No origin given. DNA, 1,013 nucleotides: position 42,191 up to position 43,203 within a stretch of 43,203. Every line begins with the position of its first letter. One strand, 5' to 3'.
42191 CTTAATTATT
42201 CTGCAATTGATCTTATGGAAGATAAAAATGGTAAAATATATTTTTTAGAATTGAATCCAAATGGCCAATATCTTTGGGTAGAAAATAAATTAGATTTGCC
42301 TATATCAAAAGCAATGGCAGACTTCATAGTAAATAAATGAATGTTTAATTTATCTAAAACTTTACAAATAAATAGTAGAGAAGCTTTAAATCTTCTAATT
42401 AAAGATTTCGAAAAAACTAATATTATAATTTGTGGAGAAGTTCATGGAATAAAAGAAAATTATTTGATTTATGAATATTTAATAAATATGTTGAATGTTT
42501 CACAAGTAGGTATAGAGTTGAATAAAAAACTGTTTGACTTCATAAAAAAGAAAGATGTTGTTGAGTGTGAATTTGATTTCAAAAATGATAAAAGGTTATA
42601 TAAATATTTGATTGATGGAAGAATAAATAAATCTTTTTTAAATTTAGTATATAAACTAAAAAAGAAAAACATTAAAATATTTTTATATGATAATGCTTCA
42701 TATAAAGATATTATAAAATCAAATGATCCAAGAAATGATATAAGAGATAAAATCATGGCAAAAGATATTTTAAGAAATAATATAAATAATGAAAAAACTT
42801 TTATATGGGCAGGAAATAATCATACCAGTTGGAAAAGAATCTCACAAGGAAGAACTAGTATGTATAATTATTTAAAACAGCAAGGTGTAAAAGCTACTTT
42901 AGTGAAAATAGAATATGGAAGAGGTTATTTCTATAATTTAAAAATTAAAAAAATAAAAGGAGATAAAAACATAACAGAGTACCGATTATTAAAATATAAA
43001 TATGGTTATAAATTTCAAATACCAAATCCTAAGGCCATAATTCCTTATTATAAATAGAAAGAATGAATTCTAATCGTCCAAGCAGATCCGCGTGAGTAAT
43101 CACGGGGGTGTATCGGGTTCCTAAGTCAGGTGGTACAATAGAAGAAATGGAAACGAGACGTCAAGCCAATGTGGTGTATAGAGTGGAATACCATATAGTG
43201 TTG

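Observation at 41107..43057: Candidate graspetide (omega-ester RiPP) locus: SD-driven 42-aa peptide, ATP-grasp ligase and esterase-like protein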

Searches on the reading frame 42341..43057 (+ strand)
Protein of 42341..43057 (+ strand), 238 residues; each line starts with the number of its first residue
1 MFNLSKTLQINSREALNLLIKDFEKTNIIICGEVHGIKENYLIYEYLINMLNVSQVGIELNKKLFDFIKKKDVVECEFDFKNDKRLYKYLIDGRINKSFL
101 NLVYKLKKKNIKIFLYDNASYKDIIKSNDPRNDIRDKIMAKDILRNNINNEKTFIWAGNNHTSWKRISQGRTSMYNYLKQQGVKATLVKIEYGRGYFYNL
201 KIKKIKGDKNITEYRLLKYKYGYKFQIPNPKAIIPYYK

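Call 7: search_protein_families(library=pfam, max_evalue=1, proteins=[window:42341-43054:+])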
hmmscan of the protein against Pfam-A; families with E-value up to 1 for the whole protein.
window:42341-43054:+ (238 aa): 2 families
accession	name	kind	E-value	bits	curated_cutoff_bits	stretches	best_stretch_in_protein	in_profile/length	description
PF05139.19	Erythro_esteras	-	0.01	16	26.4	1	124-171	187-237/358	Erythromycin esterase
PF04187.18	Cofac_haem_bdg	-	0.084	13.3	27.7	0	134-164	174-205/213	Haem-binding uptake, Tiki superfamily, ChaN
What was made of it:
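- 42341..43057 (+): 238-aa Tiki/ChaN/erythromycin-esterase-superfamily hydrolase, abutting the ligase stop codon. Weak Pfam hits to PF05139 and PF04187 (call 7).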

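Call 8: search_protein_families(library=ncbifam, max_evalue=1, proteins=[window:42341-43054:+])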
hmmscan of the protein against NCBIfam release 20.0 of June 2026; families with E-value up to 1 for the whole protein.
window:42341-43054:+ (238 aa): 1 family
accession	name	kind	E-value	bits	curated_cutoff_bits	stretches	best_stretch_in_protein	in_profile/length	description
NF041289.1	KorA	subfamily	0.076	12.7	100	1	62-84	65-88/91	KorA family transcriptional regulator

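Call 9: find_encoding_contigs(protein=window:42341-43057:+, flank=10000, max_places=10)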
Protein window:42341-43057:+ (238 aa): 6 contigs read that carry it; 4 places shown.
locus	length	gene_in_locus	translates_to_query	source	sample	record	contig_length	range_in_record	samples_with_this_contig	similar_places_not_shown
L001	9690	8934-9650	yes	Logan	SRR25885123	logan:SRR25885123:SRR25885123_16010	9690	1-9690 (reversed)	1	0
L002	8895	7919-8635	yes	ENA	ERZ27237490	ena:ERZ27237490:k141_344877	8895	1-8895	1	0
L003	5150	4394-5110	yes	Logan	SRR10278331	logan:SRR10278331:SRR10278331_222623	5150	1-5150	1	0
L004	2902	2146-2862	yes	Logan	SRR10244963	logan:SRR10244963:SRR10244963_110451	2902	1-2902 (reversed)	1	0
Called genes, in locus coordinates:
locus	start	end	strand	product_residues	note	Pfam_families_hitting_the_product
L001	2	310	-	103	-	?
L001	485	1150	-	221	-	-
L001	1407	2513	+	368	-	PF13439:Glyco_transf_4 (weak), PF20706:GT4-conflict (weak), PF00534:Glycos_transf_1, PF13692:Glyco_trans_1_4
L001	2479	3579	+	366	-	PF00534:Glycos_transf_1, PF13692:Glyco_trans_1_4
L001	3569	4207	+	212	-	PF02397:Bac_transf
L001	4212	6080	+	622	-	PF13196:DUF4012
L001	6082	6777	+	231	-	PF11967:RecO_N, PF02565:RecO_C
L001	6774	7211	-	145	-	-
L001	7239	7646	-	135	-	-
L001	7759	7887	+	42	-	-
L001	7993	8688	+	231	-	-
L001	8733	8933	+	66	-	-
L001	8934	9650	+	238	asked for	-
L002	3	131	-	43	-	?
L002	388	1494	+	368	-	PF13439:Glyco_transf_4 (weak), PF20706:GT4-conflict (weak), PF00534:Glycos_transf_1, PF13692:Glyco_trans_1_4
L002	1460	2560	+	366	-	PF00534:Glycos_transf_1, PF13692:Glyco_trans_1_4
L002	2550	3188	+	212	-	PF02397:Bac_transf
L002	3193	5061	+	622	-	PF13196:DUF4012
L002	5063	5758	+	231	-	PF11967:RecO_N, PF02565:RecO_C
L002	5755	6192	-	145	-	-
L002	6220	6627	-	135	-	-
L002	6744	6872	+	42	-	-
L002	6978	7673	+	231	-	-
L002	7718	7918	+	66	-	-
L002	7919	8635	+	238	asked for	-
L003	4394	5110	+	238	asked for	-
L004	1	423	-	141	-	?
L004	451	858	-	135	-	-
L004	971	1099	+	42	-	-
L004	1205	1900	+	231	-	-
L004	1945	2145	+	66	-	-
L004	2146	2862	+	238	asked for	-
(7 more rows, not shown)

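Call 28: find_homologous_proteins(query=window:42341-43054:+, max_evalue=0.01)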
Query window:42341-43054:+ (238 aa): 2 proteins with E <= 0.01 among 1028 candidates.
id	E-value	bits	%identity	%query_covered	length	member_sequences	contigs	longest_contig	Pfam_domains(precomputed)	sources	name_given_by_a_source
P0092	4.5e-150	516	100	100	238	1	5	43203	-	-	-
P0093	8.3e-71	256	77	68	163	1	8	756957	-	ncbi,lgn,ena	-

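Call 43: search_protein_representatives(protein=window:42341-43054:+)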
Query: 238 residues. Proteins with E-value up to 0.001 (for the whole library): 65; up to 1e-10: 12; up to 1e-30: 1. The best 65 are listed.
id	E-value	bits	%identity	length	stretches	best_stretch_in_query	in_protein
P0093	2.6e-71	256.2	77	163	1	1-163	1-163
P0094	6.9e-25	104.3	34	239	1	16-230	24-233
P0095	1.8e-21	93.1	37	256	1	14-228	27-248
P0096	2.8e-21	92.5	38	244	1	14-200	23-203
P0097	4.3e-21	91.9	34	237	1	13-200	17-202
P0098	5.4e-21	91.5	32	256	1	13-215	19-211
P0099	3.8e-20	88.8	38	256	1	17-219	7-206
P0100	1.2e-16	77.3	33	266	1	19-211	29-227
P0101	1.1e-12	64.4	37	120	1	129-232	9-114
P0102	2.5e-12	63.2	35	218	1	20-222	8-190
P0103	5.9e-12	62.0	33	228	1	27-231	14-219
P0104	2.6e-11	59.8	43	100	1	13-105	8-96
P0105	2.8e-10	56.5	30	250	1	18-228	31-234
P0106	3.9e-10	56.0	36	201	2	19-61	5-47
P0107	6.4e-10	55.3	30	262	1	13-206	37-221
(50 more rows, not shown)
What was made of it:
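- Tried and rejected: The exhaustive HMMER search was needed (call 43).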

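Call 49: search_solved_structures(query=A2, max_evalue=10, show_alignments=2)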
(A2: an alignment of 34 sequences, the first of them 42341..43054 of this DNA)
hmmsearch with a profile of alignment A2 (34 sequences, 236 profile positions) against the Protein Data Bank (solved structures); distinct sequences matched with E-value up to 10: 5.
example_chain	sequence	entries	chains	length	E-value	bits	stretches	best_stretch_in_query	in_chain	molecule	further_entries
2qgm_A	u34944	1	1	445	0.0067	19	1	13-108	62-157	Succinoglycan biosynthesis protein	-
6xcq_A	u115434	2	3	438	0.041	16.4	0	113-178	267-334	EreC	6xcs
6a8j_A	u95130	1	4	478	0.17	14.4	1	15-159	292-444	RTX toxin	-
5w6l_A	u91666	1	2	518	0.2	14.2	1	15-159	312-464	RTX repeat-containing cytotoxin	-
7lsv_A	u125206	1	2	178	0.36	13.3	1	15-69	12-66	Calmodulin-dependent protein kinase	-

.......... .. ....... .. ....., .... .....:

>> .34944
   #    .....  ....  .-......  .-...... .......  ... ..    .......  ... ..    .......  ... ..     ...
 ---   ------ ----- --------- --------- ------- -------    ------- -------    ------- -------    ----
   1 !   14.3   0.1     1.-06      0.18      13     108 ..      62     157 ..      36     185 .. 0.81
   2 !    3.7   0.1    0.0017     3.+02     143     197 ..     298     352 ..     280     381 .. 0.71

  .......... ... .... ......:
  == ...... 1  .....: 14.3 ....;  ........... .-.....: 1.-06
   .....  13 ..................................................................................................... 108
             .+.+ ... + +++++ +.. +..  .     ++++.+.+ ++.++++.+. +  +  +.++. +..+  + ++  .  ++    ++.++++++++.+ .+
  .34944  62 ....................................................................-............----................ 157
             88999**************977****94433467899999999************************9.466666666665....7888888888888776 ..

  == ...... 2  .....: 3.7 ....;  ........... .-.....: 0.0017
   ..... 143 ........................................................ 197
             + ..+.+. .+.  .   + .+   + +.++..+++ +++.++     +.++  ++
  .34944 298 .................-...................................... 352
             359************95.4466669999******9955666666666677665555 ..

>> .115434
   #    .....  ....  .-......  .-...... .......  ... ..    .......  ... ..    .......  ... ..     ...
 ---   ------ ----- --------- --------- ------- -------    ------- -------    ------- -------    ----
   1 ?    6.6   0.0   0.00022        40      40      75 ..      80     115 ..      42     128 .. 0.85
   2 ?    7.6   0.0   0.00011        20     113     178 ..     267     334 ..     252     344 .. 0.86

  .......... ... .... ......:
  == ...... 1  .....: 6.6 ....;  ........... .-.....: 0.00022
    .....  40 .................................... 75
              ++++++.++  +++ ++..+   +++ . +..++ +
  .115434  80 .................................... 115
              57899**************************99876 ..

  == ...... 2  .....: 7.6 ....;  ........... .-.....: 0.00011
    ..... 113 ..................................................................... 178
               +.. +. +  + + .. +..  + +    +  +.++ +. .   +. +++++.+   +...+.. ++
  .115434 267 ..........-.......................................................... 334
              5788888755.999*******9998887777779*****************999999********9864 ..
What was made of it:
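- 42341..43057 (+): PDB profile hits to 2QGM and EreC align over the GExHG, RDxxMA and (H/G)NxH motifs (call 49).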

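Call 50: search_protein_families(library=pfam, alignment_id=A2, max_evalue=0.01)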
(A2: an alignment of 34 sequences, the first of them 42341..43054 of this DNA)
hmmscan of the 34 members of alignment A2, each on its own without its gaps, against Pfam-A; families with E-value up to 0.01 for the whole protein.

A. member 1, window:42341-43054:+ (238 aa): 0 families

B. families by the number of members that match (of 34 scanned): 4 families
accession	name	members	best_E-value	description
PF04187.18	Cofac_haem_bdg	20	6.1e-06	Haem-binding uptake, Tiki superfamily, ChaN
PF05139.19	Erythro_esteras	7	2e-06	Erythromycin esterase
PF07753.16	DUF1609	1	0.0015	Protein of unknown function (DUF1609)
PF16797.11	Fungal_KA1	1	0.0074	Fungal kinase associated-1 domain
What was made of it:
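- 42341..43057 (+): 20 of 34 members hit PF04187 and 7 of 34 hit PF05139 (call 50).
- Closest known: Erythromycin esterases EreA/B/C, ChaN, and the Tiki/TraB/PrgY superfamily. Same: Members hit PF04187 and PF05139 (call 50).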

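Call 53: find_related_loci(query=A3, collection=metagenome_contigs, flank=5000)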
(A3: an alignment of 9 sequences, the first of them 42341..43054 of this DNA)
Query A3 (238 aa) in metagenome_contigs; peptide patterns used: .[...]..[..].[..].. (x = any residue, [..] = any of these).
99 stretches matched a pattern; 7 encode a relative of the query (tblastn E <= 1e-3); 7 distinct loci.
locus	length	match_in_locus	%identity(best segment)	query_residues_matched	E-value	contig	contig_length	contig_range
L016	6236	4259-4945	32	12-233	2e-28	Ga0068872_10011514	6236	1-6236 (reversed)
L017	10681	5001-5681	30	19-230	4e-23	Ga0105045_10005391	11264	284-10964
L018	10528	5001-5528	30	18-205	1e-9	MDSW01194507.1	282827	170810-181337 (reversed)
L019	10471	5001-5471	25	25-204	3e-8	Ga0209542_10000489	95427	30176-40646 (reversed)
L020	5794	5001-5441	26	24-205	1e-7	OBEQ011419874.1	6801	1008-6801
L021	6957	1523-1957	23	25-204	3e-6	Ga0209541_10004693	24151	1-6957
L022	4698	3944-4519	26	19-222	4e-6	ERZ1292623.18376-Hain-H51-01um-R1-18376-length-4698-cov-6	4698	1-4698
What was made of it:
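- Tried and rejected: It was repeated with 9 sequences (call 53).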

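Call 70: predict_structure(alignment_id=A5)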
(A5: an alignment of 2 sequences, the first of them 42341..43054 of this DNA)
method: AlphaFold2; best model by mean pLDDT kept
length: 238 residues; sequences in the alignment: 2
mean_pLDDT: 38.9   pTM: 0.33
mean pLDDT of the five models: 38.9, 35.7, 35.5, 35.5, 35.4
residues with pLDDT >= 90: 0; 70-90: 0; 50-70: 49; < 50: 189
segments of 3 or more residues with pLDDT < 50: 1-20, 30-83, 92-94, 116-150, 157-178, 181-183, 189-238
pLDDT, mean of each block of 10 residues (from residue 1): 24 46 51 35 38 27 26 25 49 52 59 48 35 36 39 49 39 48 51 40 37 26 25 25
secondary structure, 60 per line:
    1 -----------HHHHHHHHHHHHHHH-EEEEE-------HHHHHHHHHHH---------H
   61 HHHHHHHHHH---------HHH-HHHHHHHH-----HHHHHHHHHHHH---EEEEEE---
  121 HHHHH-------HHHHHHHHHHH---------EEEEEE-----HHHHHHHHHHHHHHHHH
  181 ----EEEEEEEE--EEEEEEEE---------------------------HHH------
elements in order: H12-26 E28-32 H40-50 H60-70 H84-91 H97-108 E112-117 H121-125 H133-143 E153-158 H164-180 E185-192 E195-202
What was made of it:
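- On Tiki/TraB/ChaN/erythromycin-esterase superfamily (third gene): The window protein itself scores 16 bits against a cut-off of 26.4 (call 7), and the fold test failed (call 70).
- Closest known: Erythromycin esterases EreA/B/C, ChaN, and the Tiki/TraB/PrgY superfamily. Different: The fold could not be checked because the model was poor (call 70).
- The window protein itself scores below Pfam thresholds for the third-gene families, and its AlphaFold model was unusable (pLDDT 39, call 70).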

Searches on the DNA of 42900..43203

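Call 31: search_rna_families(source=window, start=42900, end=43203, threshold=evalue, max_evalue=10)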
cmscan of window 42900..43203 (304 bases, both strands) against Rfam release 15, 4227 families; matches with E-value up to 10: 1.
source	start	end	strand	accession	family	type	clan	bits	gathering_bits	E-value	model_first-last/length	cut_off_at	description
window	42917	42966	-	RF02396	sau-5949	Gene; sRNA;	-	19.3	56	1.2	1-59/59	no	Staphylococcus sRNA sau-5949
